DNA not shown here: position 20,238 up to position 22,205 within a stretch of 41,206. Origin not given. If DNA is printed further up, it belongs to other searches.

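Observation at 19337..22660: Truncated Hsp70 paralogue and a J-domain/HEAT-repeat partner coupled to the fliA-DUF342 tail of the flagellar operon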

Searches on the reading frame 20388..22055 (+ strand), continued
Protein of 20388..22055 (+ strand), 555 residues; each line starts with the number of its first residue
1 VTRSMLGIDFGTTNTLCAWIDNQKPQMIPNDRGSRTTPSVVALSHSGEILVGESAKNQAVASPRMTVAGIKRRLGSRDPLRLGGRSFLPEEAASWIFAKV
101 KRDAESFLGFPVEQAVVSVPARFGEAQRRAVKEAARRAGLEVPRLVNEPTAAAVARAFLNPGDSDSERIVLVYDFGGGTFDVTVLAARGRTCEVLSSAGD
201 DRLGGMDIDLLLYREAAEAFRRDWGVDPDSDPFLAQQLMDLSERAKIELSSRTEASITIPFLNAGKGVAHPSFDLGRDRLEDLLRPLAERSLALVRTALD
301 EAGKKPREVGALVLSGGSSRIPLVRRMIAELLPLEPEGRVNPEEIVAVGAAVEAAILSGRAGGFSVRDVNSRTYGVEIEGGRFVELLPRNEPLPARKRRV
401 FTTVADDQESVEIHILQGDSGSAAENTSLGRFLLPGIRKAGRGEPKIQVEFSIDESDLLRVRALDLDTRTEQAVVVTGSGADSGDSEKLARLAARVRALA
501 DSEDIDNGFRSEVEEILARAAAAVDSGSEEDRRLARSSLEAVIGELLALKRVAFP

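Call 56: find_encoding_contigs(protein=P0247, flank=10000, max_places=1)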
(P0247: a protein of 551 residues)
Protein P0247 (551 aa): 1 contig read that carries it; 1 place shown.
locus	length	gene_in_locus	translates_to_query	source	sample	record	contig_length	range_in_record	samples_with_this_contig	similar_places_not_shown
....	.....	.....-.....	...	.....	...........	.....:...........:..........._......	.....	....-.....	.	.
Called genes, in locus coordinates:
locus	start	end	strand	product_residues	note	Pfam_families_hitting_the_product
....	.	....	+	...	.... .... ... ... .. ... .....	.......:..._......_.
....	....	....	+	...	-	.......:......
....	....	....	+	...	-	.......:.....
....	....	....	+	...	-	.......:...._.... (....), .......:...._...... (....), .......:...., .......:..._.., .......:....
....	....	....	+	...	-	-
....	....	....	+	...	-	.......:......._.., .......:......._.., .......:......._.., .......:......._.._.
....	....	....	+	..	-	-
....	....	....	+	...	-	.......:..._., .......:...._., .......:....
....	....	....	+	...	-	-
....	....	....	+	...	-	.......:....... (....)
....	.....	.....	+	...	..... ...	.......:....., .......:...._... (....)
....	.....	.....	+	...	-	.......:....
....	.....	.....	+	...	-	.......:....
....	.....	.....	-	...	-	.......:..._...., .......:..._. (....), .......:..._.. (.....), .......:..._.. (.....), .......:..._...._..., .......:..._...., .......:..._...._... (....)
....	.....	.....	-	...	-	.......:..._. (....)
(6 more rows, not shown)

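Call 57: find_encoding_contigs(protein=P0238, flank=10000, max_places=1)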
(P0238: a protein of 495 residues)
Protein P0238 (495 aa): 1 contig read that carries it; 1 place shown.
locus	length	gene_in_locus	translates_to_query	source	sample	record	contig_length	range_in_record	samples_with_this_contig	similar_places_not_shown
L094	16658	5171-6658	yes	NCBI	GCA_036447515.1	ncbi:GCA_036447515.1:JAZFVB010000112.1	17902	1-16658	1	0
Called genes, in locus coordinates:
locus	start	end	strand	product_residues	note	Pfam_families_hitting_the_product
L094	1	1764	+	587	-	?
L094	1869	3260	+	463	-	PF02386:TrkH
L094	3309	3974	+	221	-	PF02254:TrkA_N, PF03446:NAD_binding_2 (weak), PF03807:F420_oxidored (weak), PF02080:TrkA_C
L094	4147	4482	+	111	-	PF01740:STAS, PF13466:STAS_2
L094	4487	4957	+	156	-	PF01584:CheW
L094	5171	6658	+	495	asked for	PF00012:HSP70, PF06723:MreB_Mbl, PF00012:HSP70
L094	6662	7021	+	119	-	PF01242:PTPS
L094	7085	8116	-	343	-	PF00072:Response_reg, PF25063:ARM_TT21_C, PF13424:TPR_12, PF00515:TPR_1, PF07719:TPR_2, PF13432:TPR_16, PF13414:TPR_11, PF14559:TPR_19, +23 more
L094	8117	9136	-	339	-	PF00072:Response_reg, PF13432:TPR_16 (weak), PF00515:TPR_1 (weak), PF23300:HEAT_Nup120 (weak), PF25063:ARM_TT21_C, PF00515:TPR_1, PF13414:TPR_11, PF14559:TPR_19, +14 more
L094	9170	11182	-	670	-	PF12633:Adenyl_cycl_N, PF01295:Adenylate_cycl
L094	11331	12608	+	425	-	PF00675:Peptidase_M16, PF05193:Peptidase_M16_C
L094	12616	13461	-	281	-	PF00520:Ion_trans, PF07885:Ion_trans_2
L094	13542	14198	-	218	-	PF11249:DUF3047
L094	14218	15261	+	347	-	PF04551:GcpE, PF26540:GcpE_C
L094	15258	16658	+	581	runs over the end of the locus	PF00587:tRNA-synt_2b, PF04073:tRNA_edit, PF03129:HGTP_anticodon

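Call 58: find_encoding_contigs(protein=P0186, flank=10000, max_places=1)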
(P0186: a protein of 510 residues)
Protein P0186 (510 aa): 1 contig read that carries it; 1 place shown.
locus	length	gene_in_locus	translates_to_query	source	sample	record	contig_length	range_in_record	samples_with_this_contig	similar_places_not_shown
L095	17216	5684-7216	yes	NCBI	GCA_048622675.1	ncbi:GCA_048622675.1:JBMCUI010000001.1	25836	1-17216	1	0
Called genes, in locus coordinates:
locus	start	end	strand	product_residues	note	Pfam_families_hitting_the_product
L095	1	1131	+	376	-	PF00072:Response_reg, PF01339:CheB_methylest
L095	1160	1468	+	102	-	PF10719:ComFB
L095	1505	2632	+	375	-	PF00072:Response_reg, PF13487:HD_5, PF01966:HD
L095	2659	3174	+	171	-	PF01584:CheW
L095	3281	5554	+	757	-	PF06103:DUF948 (faint), PF12729:4HB_MCP_1, PF00015:MCPsignal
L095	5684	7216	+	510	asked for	PF00012:HSP70, PF06723:MreB_Mbl, PF00012:HSP70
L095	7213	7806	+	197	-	PF00226:DnaJ, PF13646:HEAT_2 (weak)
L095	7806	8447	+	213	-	PF01025:GrpE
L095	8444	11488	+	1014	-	PF02985:HEAT (faint), PF13646:HEAT_2, PF00211:Guanylate_cyc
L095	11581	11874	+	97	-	-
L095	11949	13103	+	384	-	-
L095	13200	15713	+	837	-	PF07690:MFS_1 (faint), PF01564:Spermine_synth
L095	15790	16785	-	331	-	PF01073:3Beta_HSD, PF01370:Epimerase, PF02719:Polysacc_synt_2 (faint), PF04321:RmlD_sub_bind, PF13460:NAD_binding_10, PF16363:GDP_Man_Dehyd, PF07993:NAD_binding_4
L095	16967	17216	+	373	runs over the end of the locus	PF00583:Acetyltransf_1 (faint)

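Call 59: find_encoding_contigs(protein=P0162, flank=10000, max_places=1)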
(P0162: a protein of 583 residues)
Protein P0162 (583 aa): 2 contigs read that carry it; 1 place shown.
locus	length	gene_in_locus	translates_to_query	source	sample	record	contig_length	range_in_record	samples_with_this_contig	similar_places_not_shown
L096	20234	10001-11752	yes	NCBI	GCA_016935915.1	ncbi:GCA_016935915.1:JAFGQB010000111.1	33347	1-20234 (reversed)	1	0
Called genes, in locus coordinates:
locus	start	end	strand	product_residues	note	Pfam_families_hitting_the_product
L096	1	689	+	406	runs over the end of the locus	-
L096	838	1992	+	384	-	PF00004:AAA (weak), PF00448:SRP54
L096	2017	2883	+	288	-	PF02374:ArsA_ATPase (weak), PF10609:ParA, PF13614:AAA_31, PF01656:CbiA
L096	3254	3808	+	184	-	PF01966:HD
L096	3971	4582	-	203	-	-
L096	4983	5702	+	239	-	-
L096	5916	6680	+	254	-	PF04542:Sigma70_r2, PF04539:Sigma70_r3 (faint), PF08281:Sigma70_r4_2, PF04545:Sigma70_r4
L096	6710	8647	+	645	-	PF14804:Jag_N, PF20250:FapA_N, PF03961:FapA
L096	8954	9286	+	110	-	-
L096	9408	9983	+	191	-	-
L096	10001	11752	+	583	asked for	PF00012:HSP70, PF06723:MreB_Mbl, PF00012:HSP70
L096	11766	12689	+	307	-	PF00226:DnaJ, PF13646:HEAT_2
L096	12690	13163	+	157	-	PF01584:CheW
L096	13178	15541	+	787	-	PF01627:Hpt, PF07194:P2, PF02895:H-kinase_dim, PF02518:HATPase_c, PF01584:CheW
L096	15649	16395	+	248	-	PF07238:PilZ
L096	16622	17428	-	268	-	PF13385:Laminin_G_3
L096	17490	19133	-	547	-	PF13487:HD_5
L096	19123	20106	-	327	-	-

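Call 76: search_protein_families(library=padloc, proteins=[window:20388-22055:+], max_evalue=0.001)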
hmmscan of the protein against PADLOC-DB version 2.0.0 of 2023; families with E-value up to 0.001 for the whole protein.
window:20388-22055:+ (555 aa): 0 families

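Call 81: predict_structure(alignment_id=A5)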
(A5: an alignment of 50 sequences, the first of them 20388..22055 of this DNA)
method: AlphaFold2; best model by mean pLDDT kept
length: 555 residues; sequences in the alignment: 50
mean_pLDDT: 89.4   pTM: 0.80
mean pLDDT of the five models: 89.4, 87.9, 87.2, 86.7, 86.3
residues with pLDDT >= 90: 354; 70-90: 173; 50-70: 16; < 50: 12
segments of 3 or more residues with pLDDT < 50: 478-484, 552-555
pLDDT, mean of each block of 10 residues (from residue 1): 82 94 93 95 93 91 89 89 92 98 96 96 87 97 94 91 79 93 93 93 90 96 92 90 94 94 81 95 96 96 95 92 95 89 94 94 90 89 93 94 88 91 89 87 91 90 91 63 57 84 83 92 82 85 79 45
secondary structure, 60 per line:
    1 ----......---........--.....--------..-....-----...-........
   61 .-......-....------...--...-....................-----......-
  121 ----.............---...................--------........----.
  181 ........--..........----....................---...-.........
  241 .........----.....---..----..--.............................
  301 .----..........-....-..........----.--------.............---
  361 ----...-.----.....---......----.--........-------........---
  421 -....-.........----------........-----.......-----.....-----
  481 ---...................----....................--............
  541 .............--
elements in order: E5-10 E14-21 E24-28 E40-43 E49-51 H53-61 E66-68 H70-73 E80-82 E85-87 H89-108 E114-119 H125-137 E141-147 H148-159 E168-175 E180-188 E191-200 H205-224 H232-249 E254-258 E272-276 H277-301 E309-315 H317-320 H322-331 H345-357 E365-367 E374-378 E382-387 E395-402 E410-417 E427-435 E446-453 E459-465 E471-475 H484-502 H507-526 H529-553

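Call 85: fold_search(model_id=the predicted structure, library=pdb)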
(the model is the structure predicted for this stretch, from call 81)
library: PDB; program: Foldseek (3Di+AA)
matches with E <= 10: 1255; with E <= 0.001: 529
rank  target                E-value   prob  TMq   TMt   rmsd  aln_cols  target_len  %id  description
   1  9a5j_A                1.0e-63  1.00  0.83  0.75  13.4       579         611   36  Integrative model of DNAK-GUDB by crosslinking MS and deep learning (released 2024-09-18)
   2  7ko2_B                8.5e-60  1.00  0.81  0.75  19.5       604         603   33  Restraining state of near full-length Hsp70 DnaK (released 2021-09-15)
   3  4b9q_A                1.6e-59  1.00  0.81  0.75  19.1       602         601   34  Open conformation of ATP-bound Hsp70 homolog DnaK (released 2012-11-14)
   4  5nro_A                4.0e-59  1.00  0.81  0.75  19.0       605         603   33  Structure of full-length DnaK with bound J-domain (released 2018-01-17)
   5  7ko2_D                5.1e-59  1.00  0.80  0.74  19.5       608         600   33  Restraining state of near full-length Hsp70 DnaK (released 2021-09-15)
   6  7krt_A                7.1e-59  1.00  0.81  0.76  18.0       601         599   34  Restraining state of a truncated Hsp70 DnaK (released 2021-09-15)
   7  4b9q_B                1.3e-58  1.00  0.80  0.75  19.1       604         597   33  Open conformation of ATP-bound Hsp70 homolog DnaK (released 2012-11-14)
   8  4b9q_C                1.4e-58  1.00  0.79  0.74  18.9       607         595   33  Open conformation of ATP-bound Hsp70 homolog DnaK (released 2012-11-14)
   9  7kzu                  2.8e-58  1.00  0.82  0.86   6.3       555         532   34  Quasi-intermediate state (Q) of a truncated Hsp70 DnaK fused with a substrate peptide (released 2021-05-12)
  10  2v7y                  4.5e-58  1.00  0.58  0.63  25.0       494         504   42  Crystal structure of the molecular chaperone DnaK from Geobacillus kaustophilus HTA426 in post-ATP hydrolysis state (released 2008-04-08)
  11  4jn4_A                6.2e-58  1.00  0.79  0.74  19.0       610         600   33  Allosteric opening of the polypeptide-binding site when an Hsp70 binds ATP (released 2013-05-29)
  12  7kru_B                9.7e-58  1.00  0.71  0.73  11.9       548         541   36  Stimulating state of a truncated Hsp70 DnaK fused with a substrate peptide (released 2021-09-15)
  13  4b9q_D                2.4e-57  1.00  0.80  0.75  18.8       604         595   33  Open conformation of ATP-bound Hsp70 homolog DnaK (released 2012-11-14)
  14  7kzi_A                3.7e-57  1.00  0.66  0.61  14.7       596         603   34  Intermediate state (QQQ) of near full-length DnaK alternatively fused with a substrate peptide (released 2021-05-12)
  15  7kru_A                4.1e-57  1.00  0.72  0.74  12.4       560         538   35  Stimulating state of a truncated Hsp70 DnaK fused with a substrate peptide (released 2021-09-15)
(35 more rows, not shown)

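Call 88: find_encoding_contigs(protein=P0245, flank=10000, max_places=1)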
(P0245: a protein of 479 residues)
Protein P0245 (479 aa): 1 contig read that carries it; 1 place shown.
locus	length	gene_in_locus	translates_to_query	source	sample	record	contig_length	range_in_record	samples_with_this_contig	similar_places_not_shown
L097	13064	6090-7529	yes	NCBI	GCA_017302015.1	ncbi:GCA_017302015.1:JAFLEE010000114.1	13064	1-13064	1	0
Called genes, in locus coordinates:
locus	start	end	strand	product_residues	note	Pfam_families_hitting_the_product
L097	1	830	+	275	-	PF00448:SRP54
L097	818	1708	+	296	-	PF00142:Fer4_NifH, PF01656:CbiA, PF06564:CBP_BcsQ, PF10609:ParA, PF13614:AAA_31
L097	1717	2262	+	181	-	-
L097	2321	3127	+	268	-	PF04542:Sigma70_r2, PF04545:Sigma70_r4, PF08281:Sigma70_r4_2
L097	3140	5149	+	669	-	PF14804:Jag_N, PF20250:FapA_N, PF03961:FapA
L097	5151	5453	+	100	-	-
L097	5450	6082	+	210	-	-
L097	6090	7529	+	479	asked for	PF00012:HSP70, PF06723:MreB_Mbl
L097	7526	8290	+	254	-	PF00226:DnaJ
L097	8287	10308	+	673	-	PF17191:RecG_wedge (weak), PF00270:DEAD, PF04851:ResIII, PF00271:Helicase_C, PF19833:RecG_dom3_C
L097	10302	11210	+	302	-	PF00132:Hexapep (faint)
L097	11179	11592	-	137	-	PF03692:CxxCxxCC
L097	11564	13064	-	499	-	?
